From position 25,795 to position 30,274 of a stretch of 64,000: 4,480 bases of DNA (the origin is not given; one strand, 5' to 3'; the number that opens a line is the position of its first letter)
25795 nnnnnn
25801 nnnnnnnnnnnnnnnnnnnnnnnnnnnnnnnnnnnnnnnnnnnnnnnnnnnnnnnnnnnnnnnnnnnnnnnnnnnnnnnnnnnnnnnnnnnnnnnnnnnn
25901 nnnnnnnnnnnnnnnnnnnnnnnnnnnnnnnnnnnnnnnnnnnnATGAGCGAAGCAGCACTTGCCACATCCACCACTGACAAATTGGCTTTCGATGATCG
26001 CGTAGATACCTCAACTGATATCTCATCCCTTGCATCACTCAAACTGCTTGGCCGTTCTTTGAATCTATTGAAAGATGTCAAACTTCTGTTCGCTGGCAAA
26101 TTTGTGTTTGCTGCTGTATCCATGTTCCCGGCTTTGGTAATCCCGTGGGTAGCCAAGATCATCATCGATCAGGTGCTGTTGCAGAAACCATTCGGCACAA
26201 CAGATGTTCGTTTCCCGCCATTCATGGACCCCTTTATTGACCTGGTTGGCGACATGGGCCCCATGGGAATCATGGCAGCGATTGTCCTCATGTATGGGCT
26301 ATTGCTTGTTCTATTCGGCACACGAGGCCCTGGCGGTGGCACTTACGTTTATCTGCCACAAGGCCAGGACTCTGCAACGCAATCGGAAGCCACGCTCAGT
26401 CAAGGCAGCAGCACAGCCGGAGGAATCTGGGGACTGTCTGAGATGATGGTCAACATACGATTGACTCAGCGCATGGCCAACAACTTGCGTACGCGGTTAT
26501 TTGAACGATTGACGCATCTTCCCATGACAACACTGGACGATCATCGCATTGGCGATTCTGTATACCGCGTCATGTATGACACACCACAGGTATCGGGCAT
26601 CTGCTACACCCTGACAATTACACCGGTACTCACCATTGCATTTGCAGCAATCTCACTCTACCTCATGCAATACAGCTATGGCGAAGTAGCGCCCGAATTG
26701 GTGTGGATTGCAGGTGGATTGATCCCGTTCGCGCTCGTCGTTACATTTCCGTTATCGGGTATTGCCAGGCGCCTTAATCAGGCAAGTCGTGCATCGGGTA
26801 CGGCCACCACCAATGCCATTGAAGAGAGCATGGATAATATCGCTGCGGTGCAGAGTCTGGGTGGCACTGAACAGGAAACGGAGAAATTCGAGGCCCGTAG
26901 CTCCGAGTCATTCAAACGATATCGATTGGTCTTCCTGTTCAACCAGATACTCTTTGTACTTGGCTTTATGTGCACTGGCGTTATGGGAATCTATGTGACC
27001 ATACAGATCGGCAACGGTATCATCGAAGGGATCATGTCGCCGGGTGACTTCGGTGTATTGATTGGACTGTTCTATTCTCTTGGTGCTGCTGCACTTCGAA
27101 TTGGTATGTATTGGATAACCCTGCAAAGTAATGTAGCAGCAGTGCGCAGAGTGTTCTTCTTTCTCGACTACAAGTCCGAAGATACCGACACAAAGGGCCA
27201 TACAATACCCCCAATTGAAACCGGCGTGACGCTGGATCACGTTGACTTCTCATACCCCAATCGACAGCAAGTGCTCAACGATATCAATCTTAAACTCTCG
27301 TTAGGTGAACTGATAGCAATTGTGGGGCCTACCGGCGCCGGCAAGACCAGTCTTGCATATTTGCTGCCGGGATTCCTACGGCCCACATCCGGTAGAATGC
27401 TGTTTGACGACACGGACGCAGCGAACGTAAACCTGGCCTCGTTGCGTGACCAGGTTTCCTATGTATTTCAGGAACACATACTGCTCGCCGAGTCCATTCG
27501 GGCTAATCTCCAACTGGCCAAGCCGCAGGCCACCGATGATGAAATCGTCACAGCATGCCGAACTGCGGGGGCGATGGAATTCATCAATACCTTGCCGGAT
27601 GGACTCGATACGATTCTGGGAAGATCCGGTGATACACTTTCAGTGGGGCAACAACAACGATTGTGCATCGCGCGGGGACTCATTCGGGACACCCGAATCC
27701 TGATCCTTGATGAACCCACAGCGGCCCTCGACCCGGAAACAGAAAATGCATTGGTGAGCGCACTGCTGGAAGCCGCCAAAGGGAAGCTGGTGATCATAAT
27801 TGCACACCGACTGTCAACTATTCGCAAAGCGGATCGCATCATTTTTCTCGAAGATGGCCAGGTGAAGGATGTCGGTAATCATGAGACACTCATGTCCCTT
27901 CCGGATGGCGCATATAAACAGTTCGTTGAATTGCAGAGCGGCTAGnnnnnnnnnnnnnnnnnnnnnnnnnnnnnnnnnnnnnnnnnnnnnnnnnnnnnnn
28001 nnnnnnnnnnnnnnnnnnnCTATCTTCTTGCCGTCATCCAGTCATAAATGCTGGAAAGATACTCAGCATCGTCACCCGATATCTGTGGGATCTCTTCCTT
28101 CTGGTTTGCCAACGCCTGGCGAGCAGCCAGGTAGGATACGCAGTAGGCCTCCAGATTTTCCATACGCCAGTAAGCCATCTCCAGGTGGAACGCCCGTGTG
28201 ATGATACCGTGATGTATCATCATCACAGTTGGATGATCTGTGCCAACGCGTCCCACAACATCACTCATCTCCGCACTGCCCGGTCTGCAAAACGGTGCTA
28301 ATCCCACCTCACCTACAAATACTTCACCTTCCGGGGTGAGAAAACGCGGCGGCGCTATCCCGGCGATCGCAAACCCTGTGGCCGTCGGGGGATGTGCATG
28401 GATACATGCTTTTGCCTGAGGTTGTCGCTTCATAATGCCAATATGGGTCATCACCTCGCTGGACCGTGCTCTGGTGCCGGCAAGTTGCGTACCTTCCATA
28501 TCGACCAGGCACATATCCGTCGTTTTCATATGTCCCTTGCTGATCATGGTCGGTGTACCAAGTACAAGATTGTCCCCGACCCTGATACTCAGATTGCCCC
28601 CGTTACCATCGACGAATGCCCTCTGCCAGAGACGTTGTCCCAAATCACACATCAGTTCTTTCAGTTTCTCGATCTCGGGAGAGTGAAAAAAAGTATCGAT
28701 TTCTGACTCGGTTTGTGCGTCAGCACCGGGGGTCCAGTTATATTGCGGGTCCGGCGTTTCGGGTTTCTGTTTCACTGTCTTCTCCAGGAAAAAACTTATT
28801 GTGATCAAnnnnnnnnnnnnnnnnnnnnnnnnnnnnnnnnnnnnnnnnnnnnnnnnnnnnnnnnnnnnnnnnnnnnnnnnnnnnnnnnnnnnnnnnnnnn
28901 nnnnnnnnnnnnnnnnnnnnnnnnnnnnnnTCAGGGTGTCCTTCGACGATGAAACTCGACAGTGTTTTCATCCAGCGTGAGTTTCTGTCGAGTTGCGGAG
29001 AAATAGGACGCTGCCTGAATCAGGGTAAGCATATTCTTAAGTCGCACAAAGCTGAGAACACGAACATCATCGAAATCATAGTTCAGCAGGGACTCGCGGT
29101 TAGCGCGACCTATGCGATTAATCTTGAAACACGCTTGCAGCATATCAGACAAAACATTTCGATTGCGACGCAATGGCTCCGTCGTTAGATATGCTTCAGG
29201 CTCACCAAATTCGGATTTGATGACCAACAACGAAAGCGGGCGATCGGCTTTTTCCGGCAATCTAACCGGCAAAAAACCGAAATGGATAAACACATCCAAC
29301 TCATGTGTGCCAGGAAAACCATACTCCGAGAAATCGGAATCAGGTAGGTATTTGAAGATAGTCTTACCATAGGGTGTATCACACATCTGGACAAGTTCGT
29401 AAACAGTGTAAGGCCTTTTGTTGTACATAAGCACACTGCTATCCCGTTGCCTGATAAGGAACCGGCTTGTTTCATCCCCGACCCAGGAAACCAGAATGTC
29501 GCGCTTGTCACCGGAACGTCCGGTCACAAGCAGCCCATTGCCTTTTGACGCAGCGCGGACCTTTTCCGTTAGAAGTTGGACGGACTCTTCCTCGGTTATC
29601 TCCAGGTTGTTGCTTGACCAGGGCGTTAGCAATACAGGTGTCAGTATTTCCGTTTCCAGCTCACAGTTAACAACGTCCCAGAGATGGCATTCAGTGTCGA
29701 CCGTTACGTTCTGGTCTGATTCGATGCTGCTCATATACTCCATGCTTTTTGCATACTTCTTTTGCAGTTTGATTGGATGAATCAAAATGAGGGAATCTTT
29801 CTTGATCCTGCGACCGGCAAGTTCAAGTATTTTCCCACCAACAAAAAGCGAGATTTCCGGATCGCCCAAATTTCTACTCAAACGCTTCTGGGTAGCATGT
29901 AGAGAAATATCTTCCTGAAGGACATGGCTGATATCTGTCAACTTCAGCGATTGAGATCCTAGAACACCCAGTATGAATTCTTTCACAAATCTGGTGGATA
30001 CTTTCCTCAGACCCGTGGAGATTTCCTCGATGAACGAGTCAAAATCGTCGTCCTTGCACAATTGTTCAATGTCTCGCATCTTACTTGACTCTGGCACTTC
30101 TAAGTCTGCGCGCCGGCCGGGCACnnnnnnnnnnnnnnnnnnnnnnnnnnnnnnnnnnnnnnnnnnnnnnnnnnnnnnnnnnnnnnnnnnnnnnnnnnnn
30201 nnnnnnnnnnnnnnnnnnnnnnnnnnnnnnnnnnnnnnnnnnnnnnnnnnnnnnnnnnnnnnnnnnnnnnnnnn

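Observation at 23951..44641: Three paralogous two-gene ABC exporter modules linked to Rph/PpsA-like phosphotransferases, one reduced to a relic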

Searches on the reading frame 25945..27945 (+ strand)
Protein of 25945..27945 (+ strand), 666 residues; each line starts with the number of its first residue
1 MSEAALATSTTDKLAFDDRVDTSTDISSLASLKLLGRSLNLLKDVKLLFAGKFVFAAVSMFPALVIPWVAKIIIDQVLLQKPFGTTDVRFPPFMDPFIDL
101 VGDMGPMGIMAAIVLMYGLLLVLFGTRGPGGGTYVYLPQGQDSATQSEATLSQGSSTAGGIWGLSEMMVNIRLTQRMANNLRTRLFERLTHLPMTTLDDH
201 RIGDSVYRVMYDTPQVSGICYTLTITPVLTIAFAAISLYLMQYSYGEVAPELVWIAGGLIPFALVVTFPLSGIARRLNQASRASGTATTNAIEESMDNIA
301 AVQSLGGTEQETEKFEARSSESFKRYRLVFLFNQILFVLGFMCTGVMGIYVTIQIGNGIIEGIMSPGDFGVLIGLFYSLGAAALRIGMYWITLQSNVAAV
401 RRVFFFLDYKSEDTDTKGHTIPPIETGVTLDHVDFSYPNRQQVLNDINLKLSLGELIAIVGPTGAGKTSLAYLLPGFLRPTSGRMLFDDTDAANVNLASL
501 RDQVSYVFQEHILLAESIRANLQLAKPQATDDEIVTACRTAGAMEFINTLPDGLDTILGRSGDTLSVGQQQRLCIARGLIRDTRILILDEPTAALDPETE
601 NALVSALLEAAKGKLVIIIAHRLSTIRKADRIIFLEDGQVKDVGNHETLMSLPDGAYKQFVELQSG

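Call 3: search_protein_families(library=pfam, proteins=[window:25945-27945:+])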
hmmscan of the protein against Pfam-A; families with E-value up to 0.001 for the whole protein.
window:25945-27945:+ (666 aa): 3 families
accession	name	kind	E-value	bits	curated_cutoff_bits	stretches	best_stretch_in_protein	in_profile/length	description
PF00005.33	ABC_tran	-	6.2e-31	108.3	25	1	444-593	1-137/137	ABC transporter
PF00664.28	ABC_membrane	-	6.6e-20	72.4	28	1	166-376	62-267/274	ABC transporter transmembrane region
PF02463.25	SMC_N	-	9.5e-06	25.6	40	1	456-633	26-209/220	RecF/RecN/SMC N terminal domain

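Call 6: search_protein_families(library=ncbifam, proteins=[window:25945-27945:+], max_evalue=1e-10)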
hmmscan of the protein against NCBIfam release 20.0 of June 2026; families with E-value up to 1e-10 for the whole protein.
window:25945-27945:+ (666 aa): 171 families (the best 25 are shown)
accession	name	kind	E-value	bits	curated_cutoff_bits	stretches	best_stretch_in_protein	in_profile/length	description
TIGR01846.1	type_I_sec_HlyB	subfamily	5.2e-91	306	725.55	1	171-666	204-694/694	type I secretion system permease/ATPase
TIGR02203.1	MsbA_lipidA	equivalog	2.6e-88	296.9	602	1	172-664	81-569/572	lipid A export permease/ATP-binding protein MsbA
TIGR00958.1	3a01208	subfamily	3.1e-88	296.8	874.6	1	173-661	228-711/711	antigen peptide transporter 2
TIGR02204.1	MsbA_rel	hypoth_equivalog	3.4e-88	296.7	780.4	1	171-664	83-575/576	ABC transporter, permease/ATP-binding protein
NF008381.0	PRK11176.1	equivalog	1.1e-78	265.1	867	1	177-664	96-579/582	lipid A ABC transporter ATP-binding protein/permease MsbA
NF045513.1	HepA_fam_ABC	equivalog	1.7e-78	264.6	725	1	173-664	122-609/610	heterocyst formation ABC transporter subunit HepA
NF010178.0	PRK13657.1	equivalog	2.9e-74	250.5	733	1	277-659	183-565/588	glucan ABC transporter ATP-binding protein/ permease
TIGR03797.1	NHLM_micro_ABC2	equivalog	5.6e-74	249.9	709.4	1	113-664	140-685/686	NHLP bacteriocin export ABC transporter permease/ATPase subunit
TIGR03375.1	type_I_sec_LssB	subfamily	6.6e-74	249.4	693.1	1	175-650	218-689/696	type I secretion system permease/ATPase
NF052233.1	CphA_assoc_ABC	equivalog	7.9e-73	246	880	1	168-664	252-743/766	cyanophycin metabolism-associated ABC transporter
TIGR03796.1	NHLM_micro_ABC1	equivalog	8.8e-71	239.1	853.3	1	168-661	216-709/710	NHLP family bacteriocin export ABC transporter peptidase/permease/ATPase subunit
TIGR02868.1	CydC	equivalog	1.4e-70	238.5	329.05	1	175-623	82-530/530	thiol reductant ABC exporter subunit CydC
TIGR02857.1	CydD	equivalog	2.7e-66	224.6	435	1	171-634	69-528/529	thiol reductant ABC exporter subunit CydD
NF008364.0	PRK11160.1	equivalog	6e-66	223.2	630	1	166-661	80-572/575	heme ABC transporter ATP-binding protein/permease CydC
TIGR01192.1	chvA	subfamily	1.2e-61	209.1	585.4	1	290-657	196-563/585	glucan export ABC transporter ATP-binding protein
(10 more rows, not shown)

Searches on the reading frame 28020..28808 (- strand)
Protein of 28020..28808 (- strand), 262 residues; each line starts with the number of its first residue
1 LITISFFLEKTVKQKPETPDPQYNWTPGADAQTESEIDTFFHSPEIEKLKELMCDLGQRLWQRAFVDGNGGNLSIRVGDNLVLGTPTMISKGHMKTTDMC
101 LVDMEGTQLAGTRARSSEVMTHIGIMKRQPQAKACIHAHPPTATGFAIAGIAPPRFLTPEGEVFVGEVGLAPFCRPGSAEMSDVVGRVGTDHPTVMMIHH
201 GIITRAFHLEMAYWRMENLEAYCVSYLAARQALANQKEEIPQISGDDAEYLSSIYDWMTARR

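Call 5: search_protein_families(library=pfam, proteins=[window:28020-28808:-], max_evalue=0.00001)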
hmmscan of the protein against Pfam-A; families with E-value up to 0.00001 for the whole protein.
window:28020-28808:- (262 aa): 1 family
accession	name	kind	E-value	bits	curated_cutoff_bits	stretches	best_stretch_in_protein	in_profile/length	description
PF00596.27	Aldolase_II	-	2.3e-35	122.6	22.2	1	52-224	2-180/183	Class II Aldolase and Adducin N-terminal domain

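Call 54: search_protein_families(library=ncbifam, proteins=[window:28020-28808:-], max_evalue=1e-10)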
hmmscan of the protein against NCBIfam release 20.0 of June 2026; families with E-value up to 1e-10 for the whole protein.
window:28020-28808:- (262 aa): 15 families
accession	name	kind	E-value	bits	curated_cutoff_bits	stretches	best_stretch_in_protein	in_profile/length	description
NF043034.1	OxoTetrPhDc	equivalog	3.4e-29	102.1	250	1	47-232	3-191/205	3-oxo-tetronate 4-phosphate decarboxylase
NF040649.1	FucA_Meth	equivalog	9.5e-27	94.1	250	1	53-221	6-168/179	L-fuculose phosphate aldolase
NF006208.0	PRK08333.1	equivalog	4.4e-24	85.2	267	1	54-222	10-176/189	aldolase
NF005123.0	PRK06557.1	subfamily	3.7e-23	82.3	251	1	45-212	8-178/223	L-ribulose-5-phosphate 4-epimerase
NF006413.0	PRK08660.1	equivalog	3.4e-19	69.4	203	1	53-227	6-176/184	aldolase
NF053831.1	RU1PAldHalo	equivalog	6.3e-18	65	300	1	65-232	19-185/208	ribulose-1-phosphate aldolase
NF005302.0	PRK06833.1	equivalog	1.6e-17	63.7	264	1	47-229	4-186/214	L-fuculose-phosphate aldolase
NF005984.0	PRK08087.1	subfamily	7e-17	61.9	264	1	58-245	15-196/215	L-fuculose-phosphate aldolase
TIGR03328.1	salvage_mtnB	equivalog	2.3e-15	56.6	137.05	1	54-144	2-93/194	methylthioribulose 1-phosphate dehydratase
TIGR01086.1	fucA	equivalog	3.8e-15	56.2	400.25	1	64-244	20-194/214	L-fuculose-phosphate aldolase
NF004979.0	PRK06357.1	equivalog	2.5e-14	53.1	216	1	50-240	7-207/221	hypothetical protein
NF009003.0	PRK12348.1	subfamily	1.9e-13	50.6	331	1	47-169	2-125/228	L-ribulose-5-phosphate 4-epimerase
NF006672.0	PRK09220.1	equivalog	9.5e-13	48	226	1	48-144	10-106/209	methylthioribulose 1-phosphate dehydratase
NF006047.0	PRK08193.1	subfamily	1.5e-12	47.5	257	1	46-171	2-128/231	L-ribulose-5-phosphate 4-epimerase AraD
NF004527.0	PRK05874.1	equivalog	1.7e-12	47.3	308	1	58-203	16-163/218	L-fuculose-phosphate aldolase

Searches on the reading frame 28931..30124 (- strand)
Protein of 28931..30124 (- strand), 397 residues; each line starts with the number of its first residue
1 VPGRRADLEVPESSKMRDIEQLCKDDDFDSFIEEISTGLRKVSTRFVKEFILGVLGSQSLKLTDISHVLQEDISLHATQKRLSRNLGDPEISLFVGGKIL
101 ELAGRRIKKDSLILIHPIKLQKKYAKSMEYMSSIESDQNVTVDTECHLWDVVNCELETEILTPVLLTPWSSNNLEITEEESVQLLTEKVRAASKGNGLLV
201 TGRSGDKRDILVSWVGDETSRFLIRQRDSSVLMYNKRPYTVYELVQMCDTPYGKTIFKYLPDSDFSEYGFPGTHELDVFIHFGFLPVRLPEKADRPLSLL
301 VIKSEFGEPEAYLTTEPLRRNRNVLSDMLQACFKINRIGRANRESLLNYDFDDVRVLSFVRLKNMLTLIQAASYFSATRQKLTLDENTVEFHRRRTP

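Call 5: search_protein_families(library=pfam, proteins=[window:28931-30124:-], max_evalue=0.00001)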
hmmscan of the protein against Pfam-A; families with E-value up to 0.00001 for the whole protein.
window:28931-30124:- (397 aa): 0 families

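Call 45: search_protein_families(library=pfam, proteins=[window:28931-30124:-], max_evalue=0.001)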
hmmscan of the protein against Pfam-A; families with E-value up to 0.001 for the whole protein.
window:28931-30124:- (397 aa): 0 families

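Call 54: search_protein_families(library=ncbifam, proteins=[window:28931-30124:-], max_evalue=1e-10)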
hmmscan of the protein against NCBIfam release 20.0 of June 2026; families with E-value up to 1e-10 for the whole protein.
window:28931-30124:- (397 aa): 0 families

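Call 68: search_solved_structures(query=window:28931-30124:-, max_evalue=1)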
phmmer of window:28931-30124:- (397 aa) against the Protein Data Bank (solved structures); distinct sequences matched with E-value up to 1: 0.

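Call 72: search_solved_structures(query=A5, max_evalue=1)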
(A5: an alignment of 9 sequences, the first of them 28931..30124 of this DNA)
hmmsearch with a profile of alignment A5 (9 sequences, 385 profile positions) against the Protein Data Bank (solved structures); distinct sequences matched with E-value up to 1: 1.
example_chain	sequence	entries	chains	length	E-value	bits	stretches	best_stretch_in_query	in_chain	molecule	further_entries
5ixf_A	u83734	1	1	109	0.82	11.9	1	61-132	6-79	Signal transducing adapter molecule 2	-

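Call 73: search_protein_families(library=padloc, proteins=[window:28931-30124:-], max_evalue=0.01)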
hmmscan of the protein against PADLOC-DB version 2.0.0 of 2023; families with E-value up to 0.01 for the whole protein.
window:28931-30124:- (397 aa): 0 families
